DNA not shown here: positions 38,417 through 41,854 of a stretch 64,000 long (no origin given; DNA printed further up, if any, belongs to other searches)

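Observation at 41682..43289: A low-GC, compositionally foreign lipase lipoprotein gene convergently overlaps the end of the RND pump gene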

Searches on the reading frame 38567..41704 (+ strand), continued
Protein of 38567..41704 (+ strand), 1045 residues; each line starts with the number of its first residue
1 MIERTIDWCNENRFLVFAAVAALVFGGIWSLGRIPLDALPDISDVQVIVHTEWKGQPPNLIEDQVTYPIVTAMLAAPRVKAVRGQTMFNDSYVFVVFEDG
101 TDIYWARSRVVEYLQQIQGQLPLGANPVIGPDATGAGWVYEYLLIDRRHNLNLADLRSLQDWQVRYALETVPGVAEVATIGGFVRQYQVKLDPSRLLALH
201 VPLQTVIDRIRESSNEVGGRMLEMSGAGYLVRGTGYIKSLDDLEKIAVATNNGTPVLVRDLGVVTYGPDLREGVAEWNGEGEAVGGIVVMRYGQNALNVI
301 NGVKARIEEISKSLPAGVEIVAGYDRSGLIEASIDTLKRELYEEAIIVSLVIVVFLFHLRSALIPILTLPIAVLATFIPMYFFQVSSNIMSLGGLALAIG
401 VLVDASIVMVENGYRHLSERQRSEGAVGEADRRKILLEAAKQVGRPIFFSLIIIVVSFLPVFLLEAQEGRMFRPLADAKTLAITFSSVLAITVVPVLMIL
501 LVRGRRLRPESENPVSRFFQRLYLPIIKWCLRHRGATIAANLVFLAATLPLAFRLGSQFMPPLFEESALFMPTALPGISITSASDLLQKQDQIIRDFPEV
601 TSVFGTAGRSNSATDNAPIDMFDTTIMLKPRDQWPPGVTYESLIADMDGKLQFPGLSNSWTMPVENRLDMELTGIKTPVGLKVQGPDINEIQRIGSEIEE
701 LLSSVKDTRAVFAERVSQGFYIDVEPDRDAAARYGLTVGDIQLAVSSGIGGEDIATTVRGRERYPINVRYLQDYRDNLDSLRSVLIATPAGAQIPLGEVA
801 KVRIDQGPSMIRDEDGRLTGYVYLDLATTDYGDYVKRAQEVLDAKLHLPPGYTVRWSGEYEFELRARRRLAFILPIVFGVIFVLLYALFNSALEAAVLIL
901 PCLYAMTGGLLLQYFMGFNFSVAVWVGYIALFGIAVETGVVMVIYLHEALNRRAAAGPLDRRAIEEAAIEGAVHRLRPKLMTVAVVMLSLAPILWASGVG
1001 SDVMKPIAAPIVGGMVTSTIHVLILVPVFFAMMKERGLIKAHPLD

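Call 38: find_encoding_contigs(protein=P0242, flank=10000, max_places=2)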
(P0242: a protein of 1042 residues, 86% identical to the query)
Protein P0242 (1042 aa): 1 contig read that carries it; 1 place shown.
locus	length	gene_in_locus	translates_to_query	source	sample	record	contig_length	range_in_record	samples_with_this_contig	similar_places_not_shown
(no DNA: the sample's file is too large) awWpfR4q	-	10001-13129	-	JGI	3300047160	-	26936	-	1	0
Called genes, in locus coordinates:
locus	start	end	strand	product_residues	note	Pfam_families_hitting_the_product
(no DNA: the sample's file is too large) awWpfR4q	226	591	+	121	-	-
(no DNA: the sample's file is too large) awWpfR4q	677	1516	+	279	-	PF04542:Sigma70_r2, PF08281:Sigma70_r4_2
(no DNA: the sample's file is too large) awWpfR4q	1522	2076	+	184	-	-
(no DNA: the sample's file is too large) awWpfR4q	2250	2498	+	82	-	-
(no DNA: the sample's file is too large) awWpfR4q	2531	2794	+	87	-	PF04945:YHS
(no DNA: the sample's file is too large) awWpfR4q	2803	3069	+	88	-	PF18926:DUF5676 (weak)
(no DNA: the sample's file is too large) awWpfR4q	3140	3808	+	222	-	PF04140:ICMT, PF04191:PEMT (weak)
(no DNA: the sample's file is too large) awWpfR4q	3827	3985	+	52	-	-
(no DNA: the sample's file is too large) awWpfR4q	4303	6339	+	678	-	PF00122:E1-E2_ATPase, PF00702:Hydrolase, PF08282:Hydrolase_3 (faint)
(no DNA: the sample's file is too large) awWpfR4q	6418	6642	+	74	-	-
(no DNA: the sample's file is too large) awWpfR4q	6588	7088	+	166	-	-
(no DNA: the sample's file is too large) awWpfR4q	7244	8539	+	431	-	PF02321:OEP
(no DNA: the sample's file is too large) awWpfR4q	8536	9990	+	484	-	PF25919:BSH_CusB, PF25973:BSH_CzcB (faint), PF25869:3HB_CusB (weak), PF25944:Beta-barrel_RND (weak), PF25954:Beta-barrel_RND_2, PF25975:CzcB_C (weak), PF13115:YtkA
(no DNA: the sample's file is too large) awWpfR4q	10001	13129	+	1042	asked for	PF00873:ACR_tran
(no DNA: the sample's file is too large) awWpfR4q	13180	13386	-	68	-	PF11746:DUF3303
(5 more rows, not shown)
